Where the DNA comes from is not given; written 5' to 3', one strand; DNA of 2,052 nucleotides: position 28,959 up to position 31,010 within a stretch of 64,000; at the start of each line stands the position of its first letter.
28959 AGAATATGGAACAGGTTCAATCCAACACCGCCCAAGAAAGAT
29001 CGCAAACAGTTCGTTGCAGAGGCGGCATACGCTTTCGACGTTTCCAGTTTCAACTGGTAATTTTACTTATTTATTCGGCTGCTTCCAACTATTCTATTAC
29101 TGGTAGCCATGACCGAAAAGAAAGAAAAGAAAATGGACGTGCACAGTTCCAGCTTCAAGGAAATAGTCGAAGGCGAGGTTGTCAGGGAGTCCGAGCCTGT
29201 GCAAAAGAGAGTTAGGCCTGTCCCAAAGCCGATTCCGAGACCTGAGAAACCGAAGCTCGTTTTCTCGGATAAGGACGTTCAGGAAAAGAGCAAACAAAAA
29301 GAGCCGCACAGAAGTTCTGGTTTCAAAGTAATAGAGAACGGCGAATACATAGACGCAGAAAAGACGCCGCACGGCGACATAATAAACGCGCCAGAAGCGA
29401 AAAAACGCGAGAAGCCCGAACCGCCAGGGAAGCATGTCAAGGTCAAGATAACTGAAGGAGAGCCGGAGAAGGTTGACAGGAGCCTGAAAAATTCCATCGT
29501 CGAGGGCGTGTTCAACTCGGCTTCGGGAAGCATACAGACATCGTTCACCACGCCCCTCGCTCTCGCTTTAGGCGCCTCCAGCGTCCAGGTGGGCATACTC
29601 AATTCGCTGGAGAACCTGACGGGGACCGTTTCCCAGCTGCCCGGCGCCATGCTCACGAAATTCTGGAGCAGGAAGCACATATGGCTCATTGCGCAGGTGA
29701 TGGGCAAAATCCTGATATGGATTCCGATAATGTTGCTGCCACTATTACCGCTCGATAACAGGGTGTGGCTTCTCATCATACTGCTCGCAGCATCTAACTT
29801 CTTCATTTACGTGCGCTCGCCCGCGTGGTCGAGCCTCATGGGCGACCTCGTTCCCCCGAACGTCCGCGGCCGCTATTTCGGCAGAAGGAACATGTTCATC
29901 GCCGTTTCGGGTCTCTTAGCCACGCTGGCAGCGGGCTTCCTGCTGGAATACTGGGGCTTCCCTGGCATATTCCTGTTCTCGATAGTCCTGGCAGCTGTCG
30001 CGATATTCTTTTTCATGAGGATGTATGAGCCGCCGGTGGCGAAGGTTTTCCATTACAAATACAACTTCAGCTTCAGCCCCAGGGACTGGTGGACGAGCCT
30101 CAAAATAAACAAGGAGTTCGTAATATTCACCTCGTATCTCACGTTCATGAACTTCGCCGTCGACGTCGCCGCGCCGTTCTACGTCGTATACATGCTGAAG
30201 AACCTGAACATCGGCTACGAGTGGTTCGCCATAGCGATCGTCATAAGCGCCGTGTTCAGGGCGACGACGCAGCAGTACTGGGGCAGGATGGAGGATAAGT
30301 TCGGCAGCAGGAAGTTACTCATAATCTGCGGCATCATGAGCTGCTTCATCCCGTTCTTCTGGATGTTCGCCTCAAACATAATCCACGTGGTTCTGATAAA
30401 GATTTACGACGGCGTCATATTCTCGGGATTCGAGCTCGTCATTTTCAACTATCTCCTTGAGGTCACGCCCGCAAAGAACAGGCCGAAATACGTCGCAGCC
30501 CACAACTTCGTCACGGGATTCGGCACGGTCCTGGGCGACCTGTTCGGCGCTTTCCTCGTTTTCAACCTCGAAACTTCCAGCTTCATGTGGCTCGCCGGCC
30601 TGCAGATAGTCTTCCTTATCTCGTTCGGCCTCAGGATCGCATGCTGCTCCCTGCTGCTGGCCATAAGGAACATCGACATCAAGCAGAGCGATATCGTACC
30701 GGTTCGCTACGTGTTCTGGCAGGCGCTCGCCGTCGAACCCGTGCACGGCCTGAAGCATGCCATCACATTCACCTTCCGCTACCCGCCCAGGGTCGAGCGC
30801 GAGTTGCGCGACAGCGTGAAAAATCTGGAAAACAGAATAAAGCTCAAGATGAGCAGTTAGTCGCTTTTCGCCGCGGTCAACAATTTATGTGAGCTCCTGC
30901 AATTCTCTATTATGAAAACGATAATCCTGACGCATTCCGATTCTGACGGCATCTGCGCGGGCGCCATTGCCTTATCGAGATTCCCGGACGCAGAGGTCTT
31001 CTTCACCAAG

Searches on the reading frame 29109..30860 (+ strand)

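Call 56: search_protein_families(library=pfam, proteins=[window:29109-30860:+], max_evalue=0.00001)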
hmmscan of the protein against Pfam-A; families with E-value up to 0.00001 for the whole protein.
window:29109-30860:+ (583 aa): 2 families
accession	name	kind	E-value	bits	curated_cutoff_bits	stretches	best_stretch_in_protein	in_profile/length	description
PF07690.21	MFS_1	-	3.5e-33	115.4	33.4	2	135-380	7-245/347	Major Facilitator Superfamily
PF00083.30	Sugar_tr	-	6.4e-09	35.6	22.3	0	147-304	43-190/452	Sugar (and other) transporter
